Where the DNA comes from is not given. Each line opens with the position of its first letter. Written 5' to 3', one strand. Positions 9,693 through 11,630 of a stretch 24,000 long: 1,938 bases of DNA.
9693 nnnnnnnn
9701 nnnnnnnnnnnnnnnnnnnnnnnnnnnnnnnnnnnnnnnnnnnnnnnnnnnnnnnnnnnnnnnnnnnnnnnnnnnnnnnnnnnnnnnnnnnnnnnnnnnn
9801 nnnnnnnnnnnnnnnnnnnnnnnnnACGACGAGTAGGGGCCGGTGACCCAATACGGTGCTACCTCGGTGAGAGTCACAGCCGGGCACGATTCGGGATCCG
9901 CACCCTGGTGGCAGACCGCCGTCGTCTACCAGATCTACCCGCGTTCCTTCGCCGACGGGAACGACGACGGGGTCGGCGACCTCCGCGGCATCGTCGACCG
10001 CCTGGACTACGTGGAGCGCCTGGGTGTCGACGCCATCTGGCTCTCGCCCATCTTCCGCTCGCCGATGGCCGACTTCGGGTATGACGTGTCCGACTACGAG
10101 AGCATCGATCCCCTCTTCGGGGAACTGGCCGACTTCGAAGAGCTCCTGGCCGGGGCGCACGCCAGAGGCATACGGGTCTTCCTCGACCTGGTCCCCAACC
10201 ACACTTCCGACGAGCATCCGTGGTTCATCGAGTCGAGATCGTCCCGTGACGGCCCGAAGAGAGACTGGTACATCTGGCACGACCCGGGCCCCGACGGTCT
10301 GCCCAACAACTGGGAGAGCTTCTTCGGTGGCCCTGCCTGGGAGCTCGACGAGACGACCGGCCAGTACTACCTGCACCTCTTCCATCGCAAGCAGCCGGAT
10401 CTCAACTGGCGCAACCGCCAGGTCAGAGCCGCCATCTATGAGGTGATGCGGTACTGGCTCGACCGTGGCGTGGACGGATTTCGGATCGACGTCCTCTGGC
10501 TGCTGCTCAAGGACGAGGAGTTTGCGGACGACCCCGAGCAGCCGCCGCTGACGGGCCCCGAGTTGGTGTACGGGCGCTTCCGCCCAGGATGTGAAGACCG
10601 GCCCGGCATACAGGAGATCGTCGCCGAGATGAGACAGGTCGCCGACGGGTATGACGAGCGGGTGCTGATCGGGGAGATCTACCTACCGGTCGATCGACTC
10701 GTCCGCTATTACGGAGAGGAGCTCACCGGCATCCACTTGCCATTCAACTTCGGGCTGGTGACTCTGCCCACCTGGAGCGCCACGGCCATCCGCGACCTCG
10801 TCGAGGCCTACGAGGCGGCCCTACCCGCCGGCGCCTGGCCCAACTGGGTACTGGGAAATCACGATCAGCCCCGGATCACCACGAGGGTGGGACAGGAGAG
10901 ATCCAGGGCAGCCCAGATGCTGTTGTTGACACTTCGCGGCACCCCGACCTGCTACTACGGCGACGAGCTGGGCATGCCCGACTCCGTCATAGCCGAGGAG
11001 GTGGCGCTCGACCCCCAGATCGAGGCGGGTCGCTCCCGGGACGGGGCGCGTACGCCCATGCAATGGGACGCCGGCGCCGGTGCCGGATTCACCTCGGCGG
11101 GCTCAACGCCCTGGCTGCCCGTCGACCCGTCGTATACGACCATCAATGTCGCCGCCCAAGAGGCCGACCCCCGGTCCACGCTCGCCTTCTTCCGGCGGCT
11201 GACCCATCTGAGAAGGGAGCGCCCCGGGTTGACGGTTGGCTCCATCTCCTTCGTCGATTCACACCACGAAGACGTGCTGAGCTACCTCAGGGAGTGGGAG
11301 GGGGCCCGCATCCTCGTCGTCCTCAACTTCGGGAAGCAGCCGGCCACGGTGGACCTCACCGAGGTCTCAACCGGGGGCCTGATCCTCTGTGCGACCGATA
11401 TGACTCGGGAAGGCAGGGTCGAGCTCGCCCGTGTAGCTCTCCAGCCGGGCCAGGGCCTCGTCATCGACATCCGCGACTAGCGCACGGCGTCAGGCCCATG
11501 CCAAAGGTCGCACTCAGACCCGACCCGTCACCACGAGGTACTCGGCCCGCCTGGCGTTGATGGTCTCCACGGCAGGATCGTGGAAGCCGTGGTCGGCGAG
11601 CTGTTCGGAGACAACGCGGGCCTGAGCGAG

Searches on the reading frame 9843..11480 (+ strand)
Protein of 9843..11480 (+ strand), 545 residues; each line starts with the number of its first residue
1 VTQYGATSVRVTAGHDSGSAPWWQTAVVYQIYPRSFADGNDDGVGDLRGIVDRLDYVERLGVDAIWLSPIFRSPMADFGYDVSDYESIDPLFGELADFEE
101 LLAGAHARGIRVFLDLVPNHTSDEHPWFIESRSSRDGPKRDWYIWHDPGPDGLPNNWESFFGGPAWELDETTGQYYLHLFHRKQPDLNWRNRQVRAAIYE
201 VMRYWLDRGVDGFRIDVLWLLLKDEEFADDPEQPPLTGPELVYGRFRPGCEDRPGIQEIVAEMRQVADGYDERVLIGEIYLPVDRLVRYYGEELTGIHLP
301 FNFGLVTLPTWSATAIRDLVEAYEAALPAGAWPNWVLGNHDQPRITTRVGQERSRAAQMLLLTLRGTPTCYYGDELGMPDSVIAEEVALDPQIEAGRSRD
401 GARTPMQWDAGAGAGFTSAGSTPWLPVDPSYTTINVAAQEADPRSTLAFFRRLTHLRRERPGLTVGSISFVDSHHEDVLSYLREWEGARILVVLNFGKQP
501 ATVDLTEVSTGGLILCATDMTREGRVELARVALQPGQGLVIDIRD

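Call 56: search_protein_families(library=pfam, proteins=[window:9843-11480:+], max_evalue=0.001)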
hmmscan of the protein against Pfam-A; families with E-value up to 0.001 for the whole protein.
window:9843-11480:+ (545 aa): 3 families
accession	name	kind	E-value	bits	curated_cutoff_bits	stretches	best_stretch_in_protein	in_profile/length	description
PF00128.31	Alpha-amylase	-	1.1e-138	463.6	22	1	30-464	1-444/446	Alpha amylase, catalytic domain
PF16657.11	Malt_amylase_C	-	4.7e-10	39.8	27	1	466-514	1-49/75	Maltogenic Amylase, C-terminal domain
PF11941.14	DUF3459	-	5.4e-08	33.5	22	1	450-535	2-84/90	Domain of unknown function (DUF3459)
